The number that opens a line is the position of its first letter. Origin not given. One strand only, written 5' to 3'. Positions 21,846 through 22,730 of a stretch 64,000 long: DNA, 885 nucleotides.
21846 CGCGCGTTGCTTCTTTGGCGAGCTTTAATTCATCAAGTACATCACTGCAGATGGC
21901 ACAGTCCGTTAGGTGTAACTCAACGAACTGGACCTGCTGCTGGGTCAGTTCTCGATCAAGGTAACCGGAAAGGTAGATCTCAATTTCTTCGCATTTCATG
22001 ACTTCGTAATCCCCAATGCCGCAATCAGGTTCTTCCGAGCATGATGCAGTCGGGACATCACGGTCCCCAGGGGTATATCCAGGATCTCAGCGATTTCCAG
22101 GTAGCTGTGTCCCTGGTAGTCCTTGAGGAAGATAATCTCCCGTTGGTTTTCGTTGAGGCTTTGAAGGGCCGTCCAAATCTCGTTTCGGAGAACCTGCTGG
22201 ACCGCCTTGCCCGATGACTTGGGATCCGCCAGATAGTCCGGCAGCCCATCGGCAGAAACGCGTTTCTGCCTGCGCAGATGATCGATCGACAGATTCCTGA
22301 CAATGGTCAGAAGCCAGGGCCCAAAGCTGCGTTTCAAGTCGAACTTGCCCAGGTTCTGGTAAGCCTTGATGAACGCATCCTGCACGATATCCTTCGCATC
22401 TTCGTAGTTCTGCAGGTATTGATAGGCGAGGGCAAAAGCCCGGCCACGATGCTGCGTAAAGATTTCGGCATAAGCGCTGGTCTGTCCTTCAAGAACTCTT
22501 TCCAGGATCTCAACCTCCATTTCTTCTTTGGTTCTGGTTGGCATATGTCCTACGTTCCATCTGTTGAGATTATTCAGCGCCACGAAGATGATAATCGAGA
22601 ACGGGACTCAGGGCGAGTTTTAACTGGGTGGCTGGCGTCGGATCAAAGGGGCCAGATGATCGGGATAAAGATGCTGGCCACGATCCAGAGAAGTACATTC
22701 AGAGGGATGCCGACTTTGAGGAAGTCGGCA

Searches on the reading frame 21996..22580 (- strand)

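Call 62: search_protein_families(library=pfam, proteins=[window:21996-22580:-], max_evalue=0.00001)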
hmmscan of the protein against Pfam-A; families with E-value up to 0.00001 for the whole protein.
window:21996-22580:- (194 aa): 4 families
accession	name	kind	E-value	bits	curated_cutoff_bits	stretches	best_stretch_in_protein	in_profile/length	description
PF04542.20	Sigma70_r2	-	5.4e-21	74.6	24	1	41-107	2-70/71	Sigma-70 region 2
PF08281.18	Sigma70_r4_2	-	5.3e-18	64.9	25.7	1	133-185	2-54/54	Sigma-70, region 4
PF04545.22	Sigma70_r4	-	4.8e-12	45.6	24.1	1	138-185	1-48/50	Sigma-70, region 4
PF07638.17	Sigma70_ECF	-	2.9e-08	34.2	21.1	1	24-186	6-180/185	ECF sigma factor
